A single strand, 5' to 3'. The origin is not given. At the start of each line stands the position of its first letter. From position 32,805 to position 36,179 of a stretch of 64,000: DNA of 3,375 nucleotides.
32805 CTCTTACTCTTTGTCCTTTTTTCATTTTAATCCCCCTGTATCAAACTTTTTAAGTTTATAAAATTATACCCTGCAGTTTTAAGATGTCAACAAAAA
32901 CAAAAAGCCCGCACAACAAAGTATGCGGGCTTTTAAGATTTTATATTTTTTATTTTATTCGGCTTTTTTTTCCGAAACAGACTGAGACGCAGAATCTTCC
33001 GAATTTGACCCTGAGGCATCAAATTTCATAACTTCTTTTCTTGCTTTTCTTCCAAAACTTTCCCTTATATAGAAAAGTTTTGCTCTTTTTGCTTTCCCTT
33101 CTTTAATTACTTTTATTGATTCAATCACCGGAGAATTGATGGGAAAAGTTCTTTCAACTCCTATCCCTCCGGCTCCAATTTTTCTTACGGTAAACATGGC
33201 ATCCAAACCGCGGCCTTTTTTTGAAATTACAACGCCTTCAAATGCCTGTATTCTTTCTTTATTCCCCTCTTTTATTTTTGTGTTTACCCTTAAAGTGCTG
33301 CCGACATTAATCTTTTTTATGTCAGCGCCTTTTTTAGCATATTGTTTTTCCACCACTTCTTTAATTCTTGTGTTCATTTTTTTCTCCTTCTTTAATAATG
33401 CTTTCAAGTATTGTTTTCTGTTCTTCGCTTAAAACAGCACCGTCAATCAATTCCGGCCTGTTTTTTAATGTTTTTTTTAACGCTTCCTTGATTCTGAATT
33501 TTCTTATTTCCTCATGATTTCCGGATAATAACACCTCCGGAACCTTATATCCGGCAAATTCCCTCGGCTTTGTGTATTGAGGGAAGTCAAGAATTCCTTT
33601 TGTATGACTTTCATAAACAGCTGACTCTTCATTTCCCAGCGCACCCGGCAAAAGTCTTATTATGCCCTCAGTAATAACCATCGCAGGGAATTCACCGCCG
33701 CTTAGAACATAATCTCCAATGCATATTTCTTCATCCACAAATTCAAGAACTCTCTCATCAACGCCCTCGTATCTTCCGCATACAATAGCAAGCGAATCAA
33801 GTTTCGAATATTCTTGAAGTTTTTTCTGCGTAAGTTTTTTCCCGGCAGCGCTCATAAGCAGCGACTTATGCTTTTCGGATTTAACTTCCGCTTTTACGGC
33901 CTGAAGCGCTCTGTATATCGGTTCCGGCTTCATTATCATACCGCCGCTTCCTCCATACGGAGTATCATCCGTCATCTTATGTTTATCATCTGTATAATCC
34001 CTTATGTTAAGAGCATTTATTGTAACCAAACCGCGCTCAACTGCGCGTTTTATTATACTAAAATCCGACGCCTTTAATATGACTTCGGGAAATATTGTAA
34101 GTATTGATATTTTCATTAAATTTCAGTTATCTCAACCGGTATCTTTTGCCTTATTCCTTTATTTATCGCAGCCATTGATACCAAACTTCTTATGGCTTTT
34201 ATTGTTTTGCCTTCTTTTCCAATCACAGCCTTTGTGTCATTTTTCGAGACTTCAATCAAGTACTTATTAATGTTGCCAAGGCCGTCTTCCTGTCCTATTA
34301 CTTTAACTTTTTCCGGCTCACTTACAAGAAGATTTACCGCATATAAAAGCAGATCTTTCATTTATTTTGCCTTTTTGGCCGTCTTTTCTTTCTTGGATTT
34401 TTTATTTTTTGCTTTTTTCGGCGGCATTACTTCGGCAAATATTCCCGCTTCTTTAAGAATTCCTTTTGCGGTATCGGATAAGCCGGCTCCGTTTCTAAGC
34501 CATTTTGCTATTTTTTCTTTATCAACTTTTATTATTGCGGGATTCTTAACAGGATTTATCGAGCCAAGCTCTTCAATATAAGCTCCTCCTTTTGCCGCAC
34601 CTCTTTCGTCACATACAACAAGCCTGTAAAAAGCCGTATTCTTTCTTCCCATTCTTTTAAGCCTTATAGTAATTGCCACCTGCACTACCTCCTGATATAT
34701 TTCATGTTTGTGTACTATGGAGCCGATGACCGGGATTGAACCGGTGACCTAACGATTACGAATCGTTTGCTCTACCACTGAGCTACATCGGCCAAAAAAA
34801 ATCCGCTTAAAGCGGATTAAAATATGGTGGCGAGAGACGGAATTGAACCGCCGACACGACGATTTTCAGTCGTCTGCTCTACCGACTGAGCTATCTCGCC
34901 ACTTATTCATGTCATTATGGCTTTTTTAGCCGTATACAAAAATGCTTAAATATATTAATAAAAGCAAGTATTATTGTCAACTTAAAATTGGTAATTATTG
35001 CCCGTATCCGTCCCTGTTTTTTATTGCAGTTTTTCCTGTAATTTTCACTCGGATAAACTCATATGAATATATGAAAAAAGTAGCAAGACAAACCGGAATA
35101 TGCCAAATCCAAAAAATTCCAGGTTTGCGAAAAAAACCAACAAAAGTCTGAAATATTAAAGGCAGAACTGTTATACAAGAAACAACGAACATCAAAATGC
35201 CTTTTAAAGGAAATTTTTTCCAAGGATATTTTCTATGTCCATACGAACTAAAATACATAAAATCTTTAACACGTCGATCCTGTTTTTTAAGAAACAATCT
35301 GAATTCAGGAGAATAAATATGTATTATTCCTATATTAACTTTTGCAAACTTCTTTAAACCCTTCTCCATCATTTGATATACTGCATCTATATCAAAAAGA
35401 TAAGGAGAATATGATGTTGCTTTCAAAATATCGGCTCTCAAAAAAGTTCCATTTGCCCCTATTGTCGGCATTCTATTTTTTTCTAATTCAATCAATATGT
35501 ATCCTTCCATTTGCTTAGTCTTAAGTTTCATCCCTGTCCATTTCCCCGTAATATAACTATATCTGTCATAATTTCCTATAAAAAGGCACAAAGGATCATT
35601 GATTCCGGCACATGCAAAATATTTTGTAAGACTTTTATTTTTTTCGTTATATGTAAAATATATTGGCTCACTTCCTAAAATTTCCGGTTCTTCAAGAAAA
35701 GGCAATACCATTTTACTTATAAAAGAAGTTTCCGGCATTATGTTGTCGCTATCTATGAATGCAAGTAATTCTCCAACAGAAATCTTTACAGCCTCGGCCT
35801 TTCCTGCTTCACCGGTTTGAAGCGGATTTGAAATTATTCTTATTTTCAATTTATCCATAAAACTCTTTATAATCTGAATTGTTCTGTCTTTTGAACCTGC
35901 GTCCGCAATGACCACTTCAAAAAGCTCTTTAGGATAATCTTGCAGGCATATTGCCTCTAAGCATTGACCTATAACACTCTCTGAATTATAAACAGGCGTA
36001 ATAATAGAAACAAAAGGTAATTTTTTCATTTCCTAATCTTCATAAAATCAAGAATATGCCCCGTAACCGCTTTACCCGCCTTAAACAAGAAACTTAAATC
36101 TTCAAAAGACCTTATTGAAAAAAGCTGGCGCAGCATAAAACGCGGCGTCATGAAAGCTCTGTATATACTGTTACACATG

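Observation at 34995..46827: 12-kb periplasmic glycosylation island: 3x GT2, B12-radical SAM, Wzx flippase, 2x NHL propellers, and two zinc-ribbon GT-C-like giant membrane proteins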

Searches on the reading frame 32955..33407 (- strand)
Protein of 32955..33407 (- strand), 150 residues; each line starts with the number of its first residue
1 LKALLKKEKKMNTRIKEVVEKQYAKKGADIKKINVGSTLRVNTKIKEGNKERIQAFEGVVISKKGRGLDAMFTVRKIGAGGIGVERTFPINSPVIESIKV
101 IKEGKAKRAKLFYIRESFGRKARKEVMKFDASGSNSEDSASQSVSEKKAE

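Call 13: search_protein_families(library=pfam, proteins=[window:32955-33407:-], max_evalue=0.001)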
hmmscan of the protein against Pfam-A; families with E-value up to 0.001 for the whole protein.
window:32955-33407:- (150 aa): 1 family
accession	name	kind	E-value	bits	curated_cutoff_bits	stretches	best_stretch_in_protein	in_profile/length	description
PF01245.26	Ribosomal_L19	-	1.7e-37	128.2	22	1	18-123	5-107/111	Ribosomal protein L19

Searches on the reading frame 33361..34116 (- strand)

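Call 13: search_protein_families(library=pfam, proteins=[window:33361-34116:-], max_evalue=0.001)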
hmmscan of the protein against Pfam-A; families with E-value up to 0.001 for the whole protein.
window:33361-34116:- (251 aa): 1 family
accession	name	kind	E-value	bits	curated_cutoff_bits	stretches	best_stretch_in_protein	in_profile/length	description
PF01746.26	tRNA_m1G_MT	-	1.2e-57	195.3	27.3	1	23-221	2-195/195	tRNA (Guanine-1)-methyltransferase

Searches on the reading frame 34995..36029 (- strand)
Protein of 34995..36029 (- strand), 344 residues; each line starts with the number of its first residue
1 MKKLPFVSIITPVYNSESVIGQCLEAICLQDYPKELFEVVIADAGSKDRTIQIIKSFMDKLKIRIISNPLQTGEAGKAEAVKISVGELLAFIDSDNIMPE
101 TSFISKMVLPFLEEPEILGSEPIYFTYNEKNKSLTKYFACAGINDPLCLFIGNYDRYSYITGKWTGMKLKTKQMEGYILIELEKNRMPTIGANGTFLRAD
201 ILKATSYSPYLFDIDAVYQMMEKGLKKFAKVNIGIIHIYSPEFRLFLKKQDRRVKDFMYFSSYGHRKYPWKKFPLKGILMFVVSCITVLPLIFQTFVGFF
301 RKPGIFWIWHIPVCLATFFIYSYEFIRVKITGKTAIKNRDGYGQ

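Call 4: search_protein_families(library=pfam, proteins=[window:34995-36029:-], max_evalue=0.01)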
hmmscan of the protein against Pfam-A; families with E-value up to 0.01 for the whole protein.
window:34995-36029:- (344 aa): 3 families
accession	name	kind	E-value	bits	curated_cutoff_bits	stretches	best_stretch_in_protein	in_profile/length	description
PF00535.33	Glycos_transf_2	-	2.1e-21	77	23.3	1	8-133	1-126/168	Glycosyl transferase family 2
PF13641.12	Glyco_tranf_2_3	-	2e-07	31.7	27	1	7-205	3-174/230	Glycosyltransferase like family 2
PF10111.15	Glyco_tranf_2_2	-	0.0011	19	27.3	1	8-102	1-98/276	Glycosyltransferase like family 2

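Call 5: search_protein_families(library=ncbifam, proteins=[window:34995-36029:-], max_evalue=0.001)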
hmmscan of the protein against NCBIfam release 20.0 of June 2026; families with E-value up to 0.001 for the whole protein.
window:34995-36029:- (344 aa): 22 families
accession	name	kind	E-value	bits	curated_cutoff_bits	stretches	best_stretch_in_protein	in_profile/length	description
TIGR03111.1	glyc2_xrt_Gpos1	hypoth_equivalog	7.1e-16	58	363.95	1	2-119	46-164/439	TIGR03111 family XrtG-associated glycosyltransferase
TIGR03965.1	mycofact_glyco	equivalog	2.7e-13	49.6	280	1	4-135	73-202/467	mycofactocin biosynthesis glycosyltransferase MftF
NF041875.1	EPS_EpsD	equivalog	6e-13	48.9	370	1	7-106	1-99/325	exopolysaccharide biosynthesis glycosyltransferase EpsD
NF007482.0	PRK10073.1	equivalog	3.1e-12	46.1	423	1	2-101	3-101/334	glycosyltransferase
TIGR03937.1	PgaC_IcaA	equivalog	9e-12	44.6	422.3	1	2-117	42-156/407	poly-beta-1,6-N-acetyl-D-glucosamine synthase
NF010496.0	PRK13915.1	equivalog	2e-11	43.5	262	1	6-117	32-148/307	glucosyl-3-phosphoglycerate synthase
NF047683.1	TeichurnBiosyTuaG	equivalog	5.6e-11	42.5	400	1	2-99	3-100/252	teichuronic acid biosynthesis protein TuaG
TIGR04242.1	nodulat_NodC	equivalog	2.9e-10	39.7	550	1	2-117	45-161/395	chitooligosaccharide synthase NodC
NF038302.1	EPS_HpsE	equivalog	7.5e-10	38.3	300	1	8-107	4-107/307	hormogonium polysaccharide biosynthesis glycosyltransferase HpsE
TIGR04283.1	glyco_like_mftF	equivalog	2.3e-09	37.2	182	1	7-103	1-90/221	TIGR04283 family arsenosugar biosynthesis glycosyltransferase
NF053739.1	GlytfEpsEBac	equivalog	1.8e-08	33.7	450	1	5-103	1-100/265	glycosyltransferase EpsE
NF038299.1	EPS_HpsN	equivalog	2.4e-08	33.3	425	1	5-117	1-112/317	hormogonium polysaccharide biosynthesis glycosyltransferase HpsN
NF047588.1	GlcsyltransPgfSStrep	equivalog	1.9e-07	30.6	500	1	7-118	3-117/308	glycosyltransferase PgfS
NF050050.1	ProtGlycPglI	equivalog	2.2e-07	30.6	500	1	5-100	2-98/306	GalNAc(5)-diNAcBac-PP-undecaprenol beta-1,3-glucosyltransferase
TIGR03469.1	HpnB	hypoth_equivalog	7.6e-07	28.5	379.25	1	3-82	42-125/386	hopene-associated glycosyltransferase HpnB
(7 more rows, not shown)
